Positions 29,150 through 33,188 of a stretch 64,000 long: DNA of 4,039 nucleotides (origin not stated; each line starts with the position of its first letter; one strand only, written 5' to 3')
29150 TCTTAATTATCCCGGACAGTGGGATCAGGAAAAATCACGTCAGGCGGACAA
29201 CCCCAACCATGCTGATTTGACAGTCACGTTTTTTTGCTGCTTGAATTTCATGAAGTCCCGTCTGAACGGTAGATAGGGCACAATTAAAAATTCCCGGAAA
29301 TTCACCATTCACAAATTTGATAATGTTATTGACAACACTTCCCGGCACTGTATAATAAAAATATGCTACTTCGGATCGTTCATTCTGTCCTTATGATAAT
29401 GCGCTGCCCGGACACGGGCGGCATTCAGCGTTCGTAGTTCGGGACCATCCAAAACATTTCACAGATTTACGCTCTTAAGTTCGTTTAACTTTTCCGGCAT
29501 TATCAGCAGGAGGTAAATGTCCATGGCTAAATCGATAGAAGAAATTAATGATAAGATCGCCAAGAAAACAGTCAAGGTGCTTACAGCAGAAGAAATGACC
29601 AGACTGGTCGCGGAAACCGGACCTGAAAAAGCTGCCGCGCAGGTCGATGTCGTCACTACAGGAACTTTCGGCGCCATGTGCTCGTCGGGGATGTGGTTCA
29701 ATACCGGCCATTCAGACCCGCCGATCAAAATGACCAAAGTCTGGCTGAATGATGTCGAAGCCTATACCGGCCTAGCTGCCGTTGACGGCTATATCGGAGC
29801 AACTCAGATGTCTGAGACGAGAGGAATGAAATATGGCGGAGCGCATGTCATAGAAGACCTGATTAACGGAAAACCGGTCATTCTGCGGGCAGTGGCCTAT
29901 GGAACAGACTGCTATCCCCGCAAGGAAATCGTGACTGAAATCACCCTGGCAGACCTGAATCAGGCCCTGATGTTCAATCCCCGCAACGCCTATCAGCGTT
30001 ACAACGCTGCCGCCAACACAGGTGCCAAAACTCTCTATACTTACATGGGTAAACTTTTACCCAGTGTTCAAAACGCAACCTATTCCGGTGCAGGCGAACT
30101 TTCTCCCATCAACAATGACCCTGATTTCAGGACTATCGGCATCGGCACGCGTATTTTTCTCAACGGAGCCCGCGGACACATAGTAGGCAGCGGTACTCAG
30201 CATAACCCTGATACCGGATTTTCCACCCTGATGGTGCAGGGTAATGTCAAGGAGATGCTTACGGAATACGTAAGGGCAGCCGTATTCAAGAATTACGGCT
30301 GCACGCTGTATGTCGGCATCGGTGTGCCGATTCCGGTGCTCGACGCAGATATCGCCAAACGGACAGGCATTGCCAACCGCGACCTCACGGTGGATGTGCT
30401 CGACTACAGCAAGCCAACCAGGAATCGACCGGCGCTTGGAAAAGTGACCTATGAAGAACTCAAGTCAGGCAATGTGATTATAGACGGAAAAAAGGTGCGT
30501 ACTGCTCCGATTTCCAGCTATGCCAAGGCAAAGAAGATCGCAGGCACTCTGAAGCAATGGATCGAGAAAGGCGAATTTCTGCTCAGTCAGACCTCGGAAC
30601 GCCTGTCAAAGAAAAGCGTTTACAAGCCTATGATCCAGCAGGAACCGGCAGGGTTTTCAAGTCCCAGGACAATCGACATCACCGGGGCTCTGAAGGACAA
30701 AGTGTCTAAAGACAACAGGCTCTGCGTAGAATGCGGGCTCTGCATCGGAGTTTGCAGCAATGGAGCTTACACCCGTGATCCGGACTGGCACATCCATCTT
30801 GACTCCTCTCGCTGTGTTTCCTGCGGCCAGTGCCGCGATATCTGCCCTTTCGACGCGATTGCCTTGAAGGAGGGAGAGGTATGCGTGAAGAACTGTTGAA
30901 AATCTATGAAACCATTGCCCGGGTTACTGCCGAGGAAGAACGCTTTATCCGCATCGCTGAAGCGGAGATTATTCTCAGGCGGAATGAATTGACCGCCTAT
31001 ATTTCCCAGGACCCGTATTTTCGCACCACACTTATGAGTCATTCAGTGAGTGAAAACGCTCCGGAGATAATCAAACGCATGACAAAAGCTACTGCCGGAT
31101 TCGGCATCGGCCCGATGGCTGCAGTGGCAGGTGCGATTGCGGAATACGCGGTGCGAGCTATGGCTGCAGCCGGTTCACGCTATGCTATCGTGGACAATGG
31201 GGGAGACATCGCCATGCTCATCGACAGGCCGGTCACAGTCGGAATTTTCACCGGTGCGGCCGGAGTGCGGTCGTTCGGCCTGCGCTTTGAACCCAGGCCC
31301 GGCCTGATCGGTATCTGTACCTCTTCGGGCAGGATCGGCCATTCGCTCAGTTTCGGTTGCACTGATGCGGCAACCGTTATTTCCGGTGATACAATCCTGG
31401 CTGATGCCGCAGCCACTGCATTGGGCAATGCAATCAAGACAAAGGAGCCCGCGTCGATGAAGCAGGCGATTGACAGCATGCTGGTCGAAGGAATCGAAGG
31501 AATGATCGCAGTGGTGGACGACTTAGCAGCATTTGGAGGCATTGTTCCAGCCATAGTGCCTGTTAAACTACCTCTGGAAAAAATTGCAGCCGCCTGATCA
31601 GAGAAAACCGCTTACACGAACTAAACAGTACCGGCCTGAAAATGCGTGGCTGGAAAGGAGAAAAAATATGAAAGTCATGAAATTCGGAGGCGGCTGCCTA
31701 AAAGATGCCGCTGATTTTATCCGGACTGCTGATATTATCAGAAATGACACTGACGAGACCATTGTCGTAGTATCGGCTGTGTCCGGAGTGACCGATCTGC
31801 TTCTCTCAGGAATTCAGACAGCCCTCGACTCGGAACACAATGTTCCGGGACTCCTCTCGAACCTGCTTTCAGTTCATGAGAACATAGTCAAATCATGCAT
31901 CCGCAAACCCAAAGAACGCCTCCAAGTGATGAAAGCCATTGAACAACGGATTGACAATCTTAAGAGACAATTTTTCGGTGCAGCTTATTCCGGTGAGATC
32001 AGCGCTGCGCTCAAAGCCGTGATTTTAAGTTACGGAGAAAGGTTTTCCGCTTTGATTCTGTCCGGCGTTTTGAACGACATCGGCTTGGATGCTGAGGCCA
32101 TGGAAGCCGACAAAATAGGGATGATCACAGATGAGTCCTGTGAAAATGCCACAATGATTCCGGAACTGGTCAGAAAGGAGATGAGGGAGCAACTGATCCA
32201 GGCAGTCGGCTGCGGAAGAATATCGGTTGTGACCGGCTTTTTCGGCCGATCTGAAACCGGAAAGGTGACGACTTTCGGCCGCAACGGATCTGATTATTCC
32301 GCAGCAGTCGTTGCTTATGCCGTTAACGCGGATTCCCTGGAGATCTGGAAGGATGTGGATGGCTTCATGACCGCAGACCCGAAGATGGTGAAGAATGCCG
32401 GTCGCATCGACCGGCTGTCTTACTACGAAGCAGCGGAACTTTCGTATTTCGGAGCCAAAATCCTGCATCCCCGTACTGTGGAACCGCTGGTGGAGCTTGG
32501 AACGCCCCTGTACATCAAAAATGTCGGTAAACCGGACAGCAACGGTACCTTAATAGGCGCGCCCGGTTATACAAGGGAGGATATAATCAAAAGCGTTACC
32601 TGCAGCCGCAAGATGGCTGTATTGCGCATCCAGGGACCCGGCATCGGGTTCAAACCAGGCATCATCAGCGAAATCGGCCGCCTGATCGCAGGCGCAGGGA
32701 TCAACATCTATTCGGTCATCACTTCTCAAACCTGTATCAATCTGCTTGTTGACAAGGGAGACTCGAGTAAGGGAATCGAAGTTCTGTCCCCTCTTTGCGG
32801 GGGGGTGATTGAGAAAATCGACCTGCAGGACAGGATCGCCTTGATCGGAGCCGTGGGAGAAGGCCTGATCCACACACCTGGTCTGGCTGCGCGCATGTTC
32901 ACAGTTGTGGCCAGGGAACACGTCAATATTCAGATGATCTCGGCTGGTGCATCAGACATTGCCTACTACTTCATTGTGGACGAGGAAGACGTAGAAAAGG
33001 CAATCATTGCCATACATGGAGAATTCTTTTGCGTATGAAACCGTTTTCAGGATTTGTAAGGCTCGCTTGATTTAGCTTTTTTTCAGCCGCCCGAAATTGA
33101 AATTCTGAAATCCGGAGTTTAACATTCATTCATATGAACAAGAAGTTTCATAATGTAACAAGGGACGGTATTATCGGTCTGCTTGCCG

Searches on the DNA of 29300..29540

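Call 61: search_rna_families(source=window, start=29300, end=29540, threshold=evalue, max_evalue=1)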
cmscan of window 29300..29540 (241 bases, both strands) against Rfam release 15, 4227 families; matches with E-value up to 1: 0.
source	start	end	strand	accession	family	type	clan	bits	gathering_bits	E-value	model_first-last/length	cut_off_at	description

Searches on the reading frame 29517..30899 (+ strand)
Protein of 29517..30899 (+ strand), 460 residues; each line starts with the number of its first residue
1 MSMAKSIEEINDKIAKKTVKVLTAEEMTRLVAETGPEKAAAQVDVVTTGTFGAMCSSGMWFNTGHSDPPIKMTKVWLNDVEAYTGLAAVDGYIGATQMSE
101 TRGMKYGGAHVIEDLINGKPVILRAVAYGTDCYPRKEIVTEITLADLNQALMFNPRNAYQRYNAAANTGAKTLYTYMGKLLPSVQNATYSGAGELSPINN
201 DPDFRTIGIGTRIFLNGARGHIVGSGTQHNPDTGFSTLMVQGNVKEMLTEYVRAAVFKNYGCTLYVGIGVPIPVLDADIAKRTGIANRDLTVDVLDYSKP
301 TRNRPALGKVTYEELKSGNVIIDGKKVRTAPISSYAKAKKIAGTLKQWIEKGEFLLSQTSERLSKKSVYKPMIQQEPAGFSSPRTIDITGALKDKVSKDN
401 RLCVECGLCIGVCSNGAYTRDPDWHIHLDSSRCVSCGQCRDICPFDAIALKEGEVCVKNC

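Call 6: search_protein_families(library=pfam, proteins=[window:29517-30899:+])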
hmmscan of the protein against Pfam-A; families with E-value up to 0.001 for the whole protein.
window:29517-30899:+ (460 aa): 11 families
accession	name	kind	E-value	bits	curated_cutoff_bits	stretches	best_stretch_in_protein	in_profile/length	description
PF01837.22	HcyBio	-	5.9e-146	486.3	26.2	1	20-356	2-349/349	Homocysteine biosynthesis enzyme, sulfur-incorporation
PF00037.32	Fer4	-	8.2e-09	35.4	21.1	1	428-448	3-23/24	4Fe-4S binding domain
PF12838.12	Fer4_7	-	2.8e-08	34.5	27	1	403-447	2-52/52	4Fe-4S dicluster domain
PF14697.11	Fer4_21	-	9.3e-08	32.5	35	1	399-449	4-58/59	4Fe-4S dicluster domain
PF13237.11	Fer4_10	-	9.5e-08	32.3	25.5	1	396-444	2-53/53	4Fe-4S dicluster domain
PF13187.11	Fer4_9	-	3.1e-06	27.6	27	1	403-448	2-52/52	4Fe-4S dicluster domain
PF12797.12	Fer4_2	-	2.1e-05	24.6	24.5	1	424-445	1-22/22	4Fe-4S binding domain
PF13183.11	Fer4_8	-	5.6e-05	24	27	0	431-445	3-17/68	4Fe-4S dicluster domain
PF13534.11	Fer4_17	-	0.00013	22.9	22.2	0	431-445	44-58/61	4Fe-4S dicluster domain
PF25160.1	LdpA_Fe-S-bd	-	0.00013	22.1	27.6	0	430-449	25-44/49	LdpA Fe-S cluster-binding domain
PF13484.11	Fer4_16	-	0.00014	23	30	0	432-455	1-24/66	4Fe-4S double cluster binding domain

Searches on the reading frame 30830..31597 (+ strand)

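Call 6: search_protein_families(library=pfam, proteins=[window:30830-31597:+])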
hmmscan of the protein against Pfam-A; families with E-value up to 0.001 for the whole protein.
window:30830-31597:+ (255 aa): 1 family
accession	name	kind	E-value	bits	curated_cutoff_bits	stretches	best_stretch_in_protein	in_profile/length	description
PF02424.20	ApbE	-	0.00037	20.5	25.6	0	84-139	118-175/266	ApbE family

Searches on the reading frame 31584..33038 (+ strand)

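Call 6: search_protein_families(library=pfam, proteins=[window:31584-33038:+])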
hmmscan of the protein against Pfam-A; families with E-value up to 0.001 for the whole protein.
window:31584-33038:+ (484 aa): 5 families
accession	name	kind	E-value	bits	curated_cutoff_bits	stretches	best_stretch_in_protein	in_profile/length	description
PF00696.33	AA_kinase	-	1.2e-42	146.7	24.9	1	29-313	2-234/234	Amino acid kinase family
PF22468.2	ACT_9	-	1e-24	86.5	27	1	423-481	3-61/61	ACT domain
PF13840.12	ACT_7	-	2.2e-18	66.3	27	2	415-478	3-64/65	ACT domain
PF01842.31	ACT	-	1.6e-11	44.2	27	1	431-473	10-56/66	ACT domain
PF22629.2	ACT_AHAS_ss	-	0.00075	20.1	27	0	357-383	8-34/67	AHAS small subunit-like ACT domain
